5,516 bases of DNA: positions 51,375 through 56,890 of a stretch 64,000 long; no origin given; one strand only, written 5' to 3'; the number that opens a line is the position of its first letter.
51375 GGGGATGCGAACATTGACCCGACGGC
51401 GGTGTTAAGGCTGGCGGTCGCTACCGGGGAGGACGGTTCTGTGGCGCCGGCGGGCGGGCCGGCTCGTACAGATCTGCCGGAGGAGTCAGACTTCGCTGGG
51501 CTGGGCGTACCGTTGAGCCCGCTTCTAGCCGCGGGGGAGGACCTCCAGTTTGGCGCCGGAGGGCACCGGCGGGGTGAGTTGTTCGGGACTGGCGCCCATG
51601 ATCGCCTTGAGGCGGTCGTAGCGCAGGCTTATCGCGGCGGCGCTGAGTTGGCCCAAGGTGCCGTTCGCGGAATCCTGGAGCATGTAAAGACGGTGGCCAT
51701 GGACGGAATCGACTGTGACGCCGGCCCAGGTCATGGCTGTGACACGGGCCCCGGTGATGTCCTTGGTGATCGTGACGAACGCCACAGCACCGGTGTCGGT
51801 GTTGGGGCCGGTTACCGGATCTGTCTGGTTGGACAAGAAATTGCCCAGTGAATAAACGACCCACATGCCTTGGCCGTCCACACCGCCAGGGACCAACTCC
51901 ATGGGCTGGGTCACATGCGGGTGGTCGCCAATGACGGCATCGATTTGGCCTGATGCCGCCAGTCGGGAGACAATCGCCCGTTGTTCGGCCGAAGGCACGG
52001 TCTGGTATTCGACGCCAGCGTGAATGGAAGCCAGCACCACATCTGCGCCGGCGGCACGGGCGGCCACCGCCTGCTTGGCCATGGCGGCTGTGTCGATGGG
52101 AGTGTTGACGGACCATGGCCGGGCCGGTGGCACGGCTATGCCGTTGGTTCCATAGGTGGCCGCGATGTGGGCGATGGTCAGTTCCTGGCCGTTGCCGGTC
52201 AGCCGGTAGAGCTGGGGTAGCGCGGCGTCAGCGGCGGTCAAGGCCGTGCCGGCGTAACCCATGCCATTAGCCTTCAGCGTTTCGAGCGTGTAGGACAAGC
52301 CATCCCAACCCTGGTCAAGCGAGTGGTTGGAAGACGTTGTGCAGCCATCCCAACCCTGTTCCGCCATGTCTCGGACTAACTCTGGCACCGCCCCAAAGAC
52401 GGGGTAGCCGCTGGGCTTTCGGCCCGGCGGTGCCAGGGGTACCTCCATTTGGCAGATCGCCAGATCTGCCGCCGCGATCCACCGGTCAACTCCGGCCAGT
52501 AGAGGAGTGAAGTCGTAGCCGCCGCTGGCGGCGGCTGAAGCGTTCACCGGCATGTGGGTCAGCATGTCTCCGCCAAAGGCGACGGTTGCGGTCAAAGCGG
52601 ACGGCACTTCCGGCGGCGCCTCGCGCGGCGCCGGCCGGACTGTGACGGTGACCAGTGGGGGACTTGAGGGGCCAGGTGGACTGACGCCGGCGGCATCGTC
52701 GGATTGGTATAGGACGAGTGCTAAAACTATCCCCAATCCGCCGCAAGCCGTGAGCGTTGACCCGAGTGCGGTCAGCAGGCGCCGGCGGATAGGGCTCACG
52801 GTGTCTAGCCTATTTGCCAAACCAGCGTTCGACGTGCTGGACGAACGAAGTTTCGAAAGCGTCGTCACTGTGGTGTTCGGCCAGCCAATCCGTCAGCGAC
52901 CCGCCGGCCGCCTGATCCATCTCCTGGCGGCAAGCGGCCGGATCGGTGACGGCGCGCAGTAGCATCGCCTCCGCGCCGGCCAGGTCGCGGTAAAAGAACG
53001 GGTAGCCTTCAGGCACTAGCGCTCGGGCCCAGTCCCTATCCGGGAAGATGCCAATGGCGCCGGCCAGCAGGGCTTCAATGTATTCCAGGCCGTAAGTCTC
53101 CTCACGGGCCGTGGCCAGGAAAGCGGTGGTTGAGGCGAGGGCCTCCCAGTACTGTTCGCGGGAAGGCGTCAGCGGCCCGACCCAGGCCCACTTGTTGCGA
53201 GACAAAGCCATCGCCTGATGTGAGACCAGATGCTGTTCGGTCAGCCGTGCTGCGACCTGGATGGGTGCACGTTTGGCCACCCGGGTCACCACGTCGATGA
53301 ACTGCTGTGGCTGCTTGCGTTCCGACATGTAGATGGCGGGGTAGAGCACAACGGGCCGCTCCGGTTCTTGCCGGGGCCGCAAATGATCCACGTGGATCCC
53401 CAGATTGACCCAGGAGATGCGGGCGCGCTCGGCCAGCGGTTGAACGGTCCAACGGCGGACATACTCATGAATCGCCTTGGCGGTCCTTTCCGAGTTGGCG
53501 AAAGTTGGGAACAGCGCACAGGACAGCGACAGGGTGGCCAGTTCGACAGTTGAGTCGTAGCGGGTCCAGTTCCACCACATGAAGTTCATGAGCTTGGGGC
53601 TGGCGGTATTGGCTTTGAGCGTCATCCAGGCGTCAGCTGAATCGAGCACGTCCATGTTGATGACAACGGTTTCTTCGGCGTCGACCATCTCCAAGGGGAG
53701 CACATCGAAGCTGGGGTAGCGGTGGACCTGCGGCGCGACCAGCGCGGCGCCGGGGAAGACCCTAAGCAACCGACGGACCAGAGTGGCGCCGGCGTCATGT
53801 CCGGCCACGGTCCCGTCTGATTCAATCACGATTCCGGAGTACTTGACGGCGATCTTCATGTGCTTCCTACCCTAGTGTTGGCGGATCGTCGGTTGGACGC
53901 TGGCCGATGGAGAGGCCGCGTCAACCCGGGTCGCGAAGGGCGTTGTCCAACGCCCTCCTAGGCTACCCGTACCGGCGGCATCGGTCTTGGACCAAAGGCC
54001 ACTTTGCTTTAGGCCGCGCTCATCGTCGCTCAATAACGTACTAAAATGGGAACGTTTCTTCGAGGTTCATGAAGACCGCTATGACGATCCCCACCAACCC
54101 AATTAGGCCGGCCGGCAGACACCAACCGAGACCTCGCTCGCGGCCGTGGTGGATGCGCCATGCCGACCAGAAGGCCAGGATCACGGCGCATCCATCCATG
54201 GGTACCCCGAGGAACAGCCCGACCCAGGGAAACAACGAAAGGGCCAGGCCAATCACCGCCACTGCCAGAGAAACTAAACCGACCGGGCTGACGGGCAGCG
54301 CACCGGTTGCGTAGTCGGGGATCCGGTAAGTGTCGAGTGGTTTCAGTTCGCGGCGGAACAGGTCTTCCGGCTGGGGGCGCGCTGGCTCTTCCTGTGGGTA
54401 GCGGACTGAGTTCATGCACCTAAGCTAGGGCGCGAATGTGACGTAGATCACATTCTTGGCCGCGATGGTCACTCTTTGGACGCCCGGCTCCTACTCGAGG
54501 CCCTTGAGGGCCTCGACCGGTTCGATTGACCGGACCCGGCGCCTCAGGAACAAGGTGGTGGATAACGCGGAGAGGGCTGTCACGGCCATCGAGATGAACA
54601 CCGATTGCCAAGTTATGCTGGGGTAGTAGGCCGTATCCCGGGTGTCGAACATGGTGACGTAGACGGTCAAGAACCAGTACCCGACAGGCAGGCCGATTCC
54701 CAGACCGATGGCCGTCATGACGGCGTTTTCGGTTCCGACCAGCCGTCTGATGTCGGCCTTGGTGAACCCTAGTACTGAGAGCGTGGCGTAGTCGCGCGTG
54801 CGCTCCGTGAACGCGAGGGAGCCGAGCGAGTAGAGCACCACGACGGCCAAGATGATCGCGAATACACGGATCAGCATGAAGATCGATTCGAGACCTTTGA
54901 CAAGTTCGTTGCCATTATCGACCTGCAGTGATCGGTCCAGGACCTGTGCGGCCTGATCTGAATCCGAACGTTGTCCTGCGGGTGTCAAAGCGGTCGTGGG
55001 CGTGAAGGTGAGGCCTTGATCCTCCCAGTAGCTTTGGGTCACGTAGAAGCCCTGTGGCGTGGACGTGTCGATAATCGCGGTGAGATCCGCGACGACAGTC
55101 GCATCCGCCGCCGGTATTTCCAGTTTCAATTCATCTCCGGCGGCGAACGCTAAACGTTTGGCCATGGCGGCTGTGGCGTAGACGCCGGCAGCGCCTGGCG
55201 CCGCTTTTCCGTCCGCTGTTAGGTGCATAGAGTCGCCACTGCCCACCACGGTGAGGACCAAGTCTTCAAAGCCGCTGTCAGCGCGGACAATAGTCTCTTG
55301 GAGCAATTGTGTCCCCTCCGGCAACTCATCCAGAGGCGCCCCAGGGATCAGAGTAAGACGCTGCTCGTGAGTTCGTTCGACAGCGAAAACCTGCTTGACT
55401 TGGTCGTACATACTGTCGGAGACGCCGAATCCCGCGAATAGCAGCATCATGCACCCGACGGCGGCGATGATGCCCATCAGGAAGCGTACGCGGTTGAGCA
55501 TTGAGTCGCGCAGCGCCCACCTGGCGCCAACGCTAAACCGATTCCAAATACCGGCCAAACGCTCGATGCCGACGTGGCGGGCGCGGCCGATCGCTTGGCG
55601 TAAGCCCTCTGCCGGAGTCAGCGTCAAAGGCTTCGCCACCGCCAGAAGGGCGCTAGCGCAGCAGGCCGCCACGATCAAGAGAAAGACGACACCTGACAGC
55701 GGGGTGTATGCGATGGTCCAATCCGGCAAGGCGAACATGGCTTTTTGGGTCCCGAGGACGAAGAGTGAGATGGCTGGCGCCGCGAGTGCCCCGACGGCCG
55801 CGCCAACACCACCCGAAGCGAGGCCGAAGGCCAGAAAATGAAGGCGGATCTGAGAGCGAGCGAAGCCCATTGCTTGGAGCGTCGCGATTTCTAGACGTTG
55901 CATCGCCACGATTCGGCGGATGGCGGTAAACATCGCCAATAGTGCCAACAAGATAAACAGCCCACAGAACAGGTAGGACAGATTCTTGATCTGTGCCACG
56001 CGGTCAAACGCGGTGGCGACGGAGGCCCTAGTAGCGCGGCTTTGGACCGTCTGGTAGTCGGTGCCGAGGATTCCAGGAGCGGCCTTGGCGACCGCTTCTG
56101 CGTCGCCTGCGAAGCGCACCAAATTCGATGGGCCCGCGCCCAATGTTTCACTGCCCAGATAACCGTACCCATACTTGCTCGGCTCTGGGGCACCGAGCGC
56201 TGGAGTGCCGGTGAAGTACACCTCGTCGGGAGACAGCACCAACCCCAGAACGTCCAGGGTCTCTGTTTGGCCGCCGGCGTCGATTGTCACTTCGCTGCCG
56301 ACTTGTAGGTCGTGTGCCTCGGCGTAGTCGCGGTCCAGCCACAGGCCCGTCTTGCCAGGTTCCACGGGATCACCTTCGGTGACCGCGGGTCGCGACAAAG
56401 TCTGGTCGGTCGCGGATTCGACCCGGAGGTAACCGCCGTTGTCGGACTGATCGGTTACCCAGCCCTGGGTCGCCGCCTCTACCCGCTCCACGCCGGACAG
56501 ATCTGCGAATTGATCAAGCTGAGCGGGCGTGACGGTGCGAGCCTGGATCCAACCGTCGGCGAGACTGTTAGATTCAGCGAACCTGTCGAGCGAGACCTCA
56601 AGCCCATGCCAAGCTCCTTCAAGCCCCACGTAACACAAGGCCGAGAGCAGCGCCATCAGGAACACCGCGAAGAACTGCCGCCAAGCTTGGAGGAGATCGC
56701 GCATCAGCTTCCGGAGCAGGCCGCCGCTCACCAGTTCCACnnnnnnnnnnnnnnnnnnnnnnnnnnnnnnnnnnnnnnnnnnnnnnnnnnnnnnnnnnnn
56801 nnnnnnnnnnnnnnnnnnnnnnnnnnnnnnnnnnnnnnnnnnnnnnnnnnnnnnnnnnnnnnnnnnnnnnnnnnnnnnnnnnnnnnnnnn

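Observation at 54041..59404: AvrD-like enzyme, P-loop ATPase and MacB-type ABC exporter: candidate small-molecule synthesis and export locus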

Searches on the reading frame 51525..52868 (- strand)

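Call 3: search_protein_families(library=pfam, proteins=[window:51525-52868:-], max_evalue=0.01)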
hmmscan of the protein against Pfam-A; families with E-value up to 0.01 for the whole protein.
window:51525-52868:- (447 aa): 1 family
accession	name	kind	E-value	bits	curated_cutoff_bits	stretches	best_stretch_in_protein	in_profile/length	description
PF09587.15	PGA_cap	-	1.4e-59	202.1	27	1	95-348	1-255/255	Bacterial capsule synthesis protein PGA_cap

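Call 4: search_protein_families(library=ncbifam, proteins=[window:51525-52868:-], max_evalue=0.01)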
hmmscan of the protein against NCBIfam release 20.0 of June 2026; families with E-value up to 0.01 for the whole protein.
window:51525-52868:- (447 aa): 3 families
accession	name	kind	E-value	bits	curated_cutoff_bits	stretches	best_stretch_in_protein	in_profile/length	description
NF038314.1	epimerase_MslH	equivalog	5.5e-11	41.5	700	2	122-217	24-123/439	lasso peptide C-terminal Trp epimerase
NF006937.0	PRK09419.1-4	equivalog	0.0013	16.2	2554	1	268-322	212-267/1411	multifunctional 2',3'-cyclic-nucleotide 2'-phosphodiesterase/3'-nucleotidase/5'-nucleotidase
NF006938.0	PRK09420.1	equivalog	0.0046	15.4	486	1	264-322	206-264/648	bifunctional 2',3'-cyclic-nucleotide 2'-phosphodiesterase/3'-nucleotidase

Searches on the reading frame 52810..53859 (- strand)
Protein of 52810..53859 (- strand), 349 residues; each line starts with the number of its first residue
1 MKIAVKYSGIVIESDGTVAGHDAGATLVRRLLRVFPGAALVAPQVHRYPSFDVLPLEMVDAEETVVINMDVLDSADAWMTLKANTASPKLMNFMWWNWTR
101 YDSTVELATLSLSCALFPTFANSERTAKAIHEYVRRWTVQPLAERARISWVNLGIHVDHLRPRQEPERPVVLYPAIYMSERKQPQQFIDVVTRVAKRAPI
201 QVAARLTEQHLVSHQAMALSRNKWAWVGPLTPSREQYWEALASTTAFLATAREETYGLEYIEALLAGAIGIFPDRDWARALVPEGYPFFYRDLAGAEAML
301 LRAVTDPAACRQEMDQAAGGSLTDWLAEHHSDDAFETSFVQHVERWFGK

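Call 3: search_protein_families(library=pfam, proteins=[window:52810-53859:-], max_evalue=0.01)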
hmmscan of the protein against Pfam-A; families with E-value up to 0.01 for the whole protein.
window:52810-53859:- (349 aa): 0 families

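Call 4: search_protein_families(library=ncbifam, proteins=[window:52810-53859:-], max_evalue=0.01)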
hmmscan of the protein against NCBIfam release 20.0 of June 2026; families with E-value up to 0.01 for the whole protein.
window:52810-53859:- (349 aa): 0 families

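Call 82: search_protein_families(library=pfam, proteins=[window:52810-53859:-], max_evalue=10)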
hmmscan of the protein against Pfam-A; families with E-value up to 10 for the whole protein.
window:52810-53859:- (349 aa): 1 family
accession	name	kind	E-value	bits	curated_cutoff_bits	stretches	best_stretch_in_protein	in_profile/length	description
PF13692.12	Glyco_trans_1_4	-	0.012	16.3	27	1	169-275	2-108/142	Glycosyl transferases group 1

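Call 90: find_related_loci(query=window:52810-53859:-, collection=metagenome_contigs, flank=10000)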
Query window:52810-53859:- (349 aa) in metagenome_contigs; peptide patterns used: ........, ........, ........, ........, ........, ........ (x = any residue, [..] = any of these).
61 stretches matched a pattern, but none encodes a relative of the query by tblastn (E <= 1e-3).
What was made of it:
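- Tried and rejected: Empty-site comparison: the 349-aa downstream protein found no relatives (call 90).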

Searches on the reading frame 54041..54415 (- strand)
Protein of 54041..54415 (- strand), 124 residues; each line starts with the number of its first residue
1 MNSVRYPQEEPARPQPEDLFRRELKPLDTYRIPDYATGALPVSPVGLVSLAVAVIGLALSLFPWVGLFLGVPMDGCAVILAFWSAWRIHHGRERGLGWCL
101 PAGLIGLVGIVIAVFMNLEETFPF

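Call 3: search_protein_families(library=pfam, proteins=[window:54041-54415:-], max_evalue=0.01)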
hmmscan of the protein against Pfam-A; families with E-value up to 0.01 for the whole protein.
window:54041-54415:- (124 aa): 0 families

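Call 4: search_protein_families(library=ncbifam, proteins=[window:54041-54415:-], max_evalue=0.01)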
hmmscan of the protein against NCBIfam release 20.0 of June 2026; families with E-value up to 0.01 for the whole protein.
window:54041-54415:- (124 aa): 0 families

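Call 81: search_protein_families(library=padloc, proteins=[window:54041-54415:-], max_evalue=0.001)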
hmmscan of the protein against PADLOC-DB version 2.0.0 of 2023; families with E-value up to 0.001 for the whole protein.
window:54041-54415:- (124 aa): 0 families

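Call 82: search_protein_families(library=pfam, proteins=[window:54041-54415:-], max_evalue=10)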
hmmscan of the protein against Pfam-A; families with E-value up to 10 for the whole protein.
window:54041-54415:- (124 aa): 1 family
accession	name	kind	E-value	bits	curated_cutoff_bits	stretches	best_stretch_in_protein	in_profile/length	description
PF24364.1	DUF7520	-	0.14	12.6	27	1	39-75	32-68/78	Family of unknown function (DUF7520)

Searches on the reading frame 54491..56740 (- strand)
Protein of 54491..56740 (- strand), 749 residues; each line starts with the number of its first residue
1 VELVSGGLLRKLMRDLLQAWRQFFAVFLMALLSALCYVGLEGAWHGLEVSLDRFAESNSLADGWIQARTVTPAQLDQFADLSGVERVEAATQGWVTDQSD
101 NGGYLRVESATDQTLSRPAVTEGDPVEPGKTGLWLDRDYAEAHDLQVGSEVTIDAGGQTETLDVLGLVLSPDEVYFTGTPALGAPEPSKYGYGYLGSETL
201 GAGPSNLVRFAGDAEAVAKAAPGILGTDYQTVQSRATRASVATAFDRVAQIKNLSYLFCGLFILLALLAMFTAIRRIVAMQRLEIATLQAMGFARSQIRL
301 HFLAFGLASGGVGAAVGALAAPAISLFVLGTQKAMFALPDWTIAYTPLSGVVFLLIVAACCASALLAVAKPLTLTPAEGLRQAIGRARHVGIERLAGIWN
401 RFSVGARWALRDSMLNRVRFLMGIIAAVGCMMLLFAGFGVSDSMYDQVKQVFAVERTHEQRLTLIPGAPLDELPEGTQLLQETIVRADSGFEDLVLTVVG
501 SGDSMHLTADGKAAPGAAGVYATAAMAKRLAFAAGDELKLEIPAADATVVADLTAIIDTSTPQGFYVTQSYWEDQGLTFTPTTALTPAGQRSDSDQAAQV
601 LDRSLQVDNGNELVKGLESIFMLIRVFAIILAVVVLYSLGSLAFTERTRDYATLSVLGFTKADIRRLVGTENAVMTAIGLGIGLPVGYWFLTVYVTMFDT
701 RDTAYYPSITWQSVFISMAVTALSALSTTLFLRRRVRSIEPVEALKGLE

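Call 3: search_protein_families(library=pfam, proteins=[window:54491-56740:-], max_evalue=0.01)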
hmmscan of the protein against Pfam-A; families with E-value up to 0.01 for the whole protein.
window:54491-56740:- (749 aa): 1 family
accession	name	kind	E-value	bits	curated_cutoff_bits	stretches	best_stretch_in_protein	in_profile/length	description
PF02687.27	FtsX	-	4.4e-22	78.8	25.5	2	624-741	3-120/120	FtsX-like permease C-terminal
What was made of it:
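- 54491..56740 (-): Fused double-FtsX permease (749 aa) with about 8 TM segments and two large extracytoplasmic domains; a type VII (MacB-superfamily) ABC permease. Two FtsX stretches (call 3).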

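Call 4: search_protein_families(library=ncbifam, proteins=[window:54491-56740:-], max_evalue=0.01)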
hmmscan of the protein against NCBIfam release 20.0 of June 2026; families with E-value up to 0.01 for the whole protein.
window:54491-56740:- (749 aa): 5 families
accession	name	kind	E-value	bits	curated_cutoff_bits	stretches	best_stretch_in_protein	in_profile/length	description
TIGR03434.1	ADOP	subfamily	2.3e-10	39.2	622.3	1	576-746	626-801/803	ADOP family duplicated permease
TIGR02212.1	lolCE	equivalog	1.3e-07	30.9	362.45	1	241-321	255-335/411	lipoprotein-releasing ABC transporter permease subunit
NF008076.0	PRK10814.1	exception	1.1e-06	28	473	1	243-320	255-332/399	lipoprotein-releasing ABC transporter permease subunit LolC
TIGR00439.2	FtsX_Gneg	equivalog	1.7e-05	24.1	255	1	251-366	166-285/292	permease-like cell division protein FtsX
NF038347.1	FtsX_Gpos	exception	0.00017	21.1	225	1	231-320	147-236/296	permease-like cell division protein FtsX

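Call 80: search_solved_structures(query=window:54491-56740:-, max_evalue=0.01)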
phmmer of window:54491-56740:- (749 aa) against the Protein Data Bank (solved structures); distinct sequences matched with E-value up to 0.01: 6.
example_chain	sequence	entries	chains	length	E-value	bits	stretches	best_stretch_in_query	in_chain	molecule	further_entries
7arh_C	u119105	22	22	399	7.3e-06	27.9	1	244-381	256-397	Lipoprotein-releasing ABC transporter permease subunit LolC | Lipo-releasing system transmembrane protein lolC | Lipoprotein-releasing system transmembrane prot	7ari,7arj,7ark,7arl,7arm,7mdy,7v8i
7mdx_A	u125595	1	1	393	3.9e-05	25.5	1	244-368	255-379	Lipoprotein-releasing system transmembrane protein LolC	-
9w37_A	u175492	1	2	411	4.6e-05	25.2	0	124-326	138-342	LolF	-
9w35_A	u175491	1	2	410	5e-05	25.1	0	124-326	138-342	LolF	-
9w2w_A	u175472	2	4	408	0.00014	23.7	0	124-326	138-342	LolF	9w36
9o9x_C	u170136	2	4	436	0.0056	18.3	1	618-689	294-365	ABC transporter permease YtrF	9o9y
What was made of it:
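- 54491..56740 (-): The nearest solved sequences are LolC, LolF and YtrF (call 80).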

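Call 81: search_protein_families(library=padloc, proteins=[window:54491-56740:-], max_evalue=0.001)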
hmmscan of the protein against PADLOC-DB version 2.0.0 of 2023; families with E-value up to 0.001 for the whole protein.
window:54491-56740:- (749 aa): 1 family
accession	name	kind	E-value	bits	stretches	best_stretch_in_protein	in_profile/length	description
PDLC01991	CARF_m8--CARF_LolE_TM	-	3.5e-05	20.1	0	614-725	435-540/810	-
